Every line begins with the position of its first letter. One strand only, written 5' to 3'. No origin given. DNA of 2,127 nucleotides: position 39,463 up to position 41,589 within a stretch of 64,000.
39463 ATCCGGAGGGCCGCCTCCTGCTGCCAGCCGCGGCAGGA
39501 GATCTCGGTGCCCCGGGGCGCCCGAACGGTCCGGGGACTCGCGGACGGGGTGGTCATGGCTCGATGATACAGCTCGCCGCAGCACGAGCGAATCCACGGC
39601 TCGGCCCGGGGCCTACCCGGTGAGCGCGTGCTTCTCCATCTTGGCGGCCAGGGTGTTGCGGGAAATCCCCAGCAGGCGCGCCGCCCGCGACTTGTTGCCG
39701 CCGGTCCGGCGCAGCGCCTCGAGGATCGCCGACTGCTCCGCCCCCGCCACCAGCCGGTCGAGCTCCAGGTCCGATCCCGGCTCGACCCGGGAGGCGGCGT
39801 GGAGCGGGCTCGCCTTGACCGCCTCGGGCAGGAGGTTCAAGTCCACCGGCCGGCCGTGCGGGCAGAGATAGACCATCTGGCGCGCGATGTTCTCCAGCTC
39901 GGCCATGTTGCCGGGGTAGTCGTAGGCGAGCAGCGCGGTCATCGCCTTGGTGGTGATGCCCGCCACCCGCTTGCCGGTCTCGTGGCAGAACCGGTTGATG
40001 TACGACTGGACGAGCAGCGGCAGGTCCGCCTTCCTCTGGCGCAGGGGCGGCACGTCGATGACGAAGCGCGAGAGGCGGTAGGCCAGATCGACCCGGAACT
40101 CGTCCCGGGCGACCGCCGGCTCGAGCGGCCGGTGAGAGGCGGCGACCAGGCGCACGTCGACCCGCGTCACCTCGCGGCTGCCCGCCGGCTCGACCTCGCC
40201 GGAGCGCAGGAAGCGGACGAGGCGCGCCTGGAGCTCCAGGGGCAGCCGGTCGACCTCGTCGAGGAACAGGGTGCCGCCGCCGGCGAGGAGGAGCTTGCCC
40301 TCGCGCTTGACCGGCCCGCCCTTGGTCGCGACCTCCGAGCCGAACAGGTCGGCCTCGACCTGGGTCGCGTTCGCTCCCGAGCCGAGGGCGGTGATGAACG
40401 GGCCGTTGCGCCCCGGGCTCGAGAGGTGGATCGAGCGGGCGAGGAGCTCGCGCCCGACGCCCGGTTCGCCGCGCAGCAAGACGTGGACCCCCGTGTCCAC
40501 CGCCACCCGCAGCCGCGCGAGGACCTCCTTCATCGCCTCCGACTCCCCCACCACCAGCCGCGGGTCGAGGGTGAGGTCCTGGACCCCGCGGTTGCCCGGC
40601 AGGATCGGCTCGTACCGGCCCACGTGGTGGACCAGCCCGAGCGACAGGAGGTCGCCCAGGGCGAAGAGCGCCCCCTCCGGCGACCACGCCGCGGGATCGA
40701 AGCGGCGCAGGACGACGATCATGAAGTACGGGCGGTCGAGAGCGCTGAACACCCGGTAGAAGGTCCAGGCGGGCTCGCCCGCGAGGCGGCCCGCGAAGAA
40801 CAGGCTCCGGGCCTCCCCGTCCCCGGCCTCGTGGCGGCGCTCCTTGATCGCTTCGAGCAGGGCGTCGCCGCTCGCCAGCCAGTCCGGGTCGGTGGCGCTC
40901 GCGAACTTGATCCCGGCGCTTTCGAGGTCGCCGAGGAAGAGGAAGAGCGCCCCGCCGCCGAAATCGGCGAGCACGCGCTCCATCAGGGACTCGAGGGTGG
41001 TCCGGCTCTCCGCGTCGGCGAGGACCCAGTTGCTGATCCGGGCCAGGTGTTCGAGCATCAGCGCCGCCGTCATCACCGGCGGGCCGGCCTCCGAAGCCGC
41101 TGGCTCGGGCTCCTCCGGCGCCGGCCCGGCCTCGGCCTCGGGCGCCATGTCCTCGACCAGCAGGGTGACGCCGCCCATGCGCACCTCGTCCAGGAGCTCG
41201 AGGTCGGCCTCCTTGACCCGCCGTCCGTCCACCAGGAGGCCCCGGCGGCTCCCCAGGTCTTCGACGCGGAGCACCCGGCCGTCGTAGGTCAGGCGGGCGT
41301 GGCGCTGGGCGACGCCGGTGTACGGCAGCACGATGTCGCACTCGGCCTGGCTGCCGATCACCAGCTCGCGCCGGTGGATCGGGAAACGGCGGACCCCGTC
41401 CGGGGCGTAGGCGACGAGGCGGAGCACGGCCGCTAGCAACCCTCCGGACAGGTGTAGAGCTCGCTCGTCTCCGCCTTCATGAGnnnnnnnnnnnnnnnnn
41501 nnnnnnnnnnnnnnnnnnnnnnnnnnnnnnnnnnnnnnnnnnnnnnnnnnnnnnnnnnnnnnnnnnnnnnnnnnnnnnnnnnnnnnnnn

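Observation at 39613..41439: FHA-domain bEBP-like regulator with Walker A Lys-to-Arg and no GAFTGA loop, heading a cluster with hutU and a giant NtrY-like kinase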

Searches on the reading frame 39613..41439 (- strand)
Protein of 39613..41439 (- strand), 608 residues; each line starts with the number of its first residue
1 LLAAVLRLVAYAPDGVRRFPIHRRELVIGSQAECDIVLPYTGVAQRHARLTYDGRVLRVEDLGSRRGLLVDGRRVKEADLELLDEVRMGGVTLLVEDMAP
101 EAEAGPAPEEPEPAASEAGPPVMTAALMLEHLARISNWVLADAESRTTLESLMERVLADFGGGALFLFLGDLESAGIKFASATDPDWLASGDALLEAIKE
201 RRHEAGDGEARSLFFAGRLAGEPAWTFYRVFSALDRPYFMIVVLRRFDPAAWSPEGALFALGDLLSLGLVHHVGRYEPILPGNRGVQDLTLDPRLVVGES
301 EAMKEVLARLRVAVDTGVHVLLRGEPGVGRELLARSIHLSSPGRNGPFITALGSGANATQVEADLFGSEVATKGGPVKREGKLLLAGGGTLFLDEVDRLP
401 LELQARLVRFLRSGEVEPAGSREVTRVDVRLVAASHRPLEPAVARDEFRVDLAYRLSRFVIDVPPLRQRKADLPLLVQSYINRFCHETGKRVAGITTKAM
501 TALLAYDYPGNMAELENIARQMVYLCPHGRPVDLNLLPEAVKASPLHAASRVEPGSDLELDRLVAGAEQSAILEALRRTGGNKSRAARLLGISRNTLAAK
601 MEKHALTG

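Call 6: search_protein_families(library=pfam, proteins=[window:39613-41439:-], max_evalue=0.01)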
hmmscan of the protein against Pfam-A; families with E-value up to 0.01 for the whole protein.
window:39613-41439:- (608 aa): 9 families
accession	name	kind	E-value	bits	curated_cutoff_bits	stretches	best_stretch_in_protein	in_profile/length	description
PF00158.32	Sigma54_activat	-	4.9e-41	140.7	20.2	1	297-461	2-167/168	Sigma-54 interaction domain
PF25601.1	AAA_lid_14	-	3.6e-19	68.8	27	1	467-547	1-80/87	AAA+ ATPase lid domain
PF14532.12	Sigma54_activ_2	-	3.3e-16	60.2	25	1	297-466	1-138/138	Sigma-54 interaction domain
PF02954.25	HTH_8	-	1.1e-14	54.3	22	1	568-603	6-41/42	Bacterial regulatory protein, Fis family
PF16697.10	Yop-YscD_cpl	-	2.3e-14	53.8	33.2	1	18-96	11-91/94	Inner membrane component of T3SS, cytoplasmic domain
PF00498.31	FHA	-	2e-12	47.8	20.7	1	27-89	2-67/67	FHA domain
PF07728.20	AAA_5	-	4.7e-07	30.3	22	1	319-438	1-124/139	AAA domain (dynein-related subfamily)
PF13556.12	HTH_30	-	5.4e-05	23.3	27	1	572-603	4-35/59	PucR C-terminal helix-turn-helix domain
PF01078.27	Mg_chelatase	-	0.00038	20.4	20.3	0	308-338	13-43/207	Magnesium chelatase, subunit ChlI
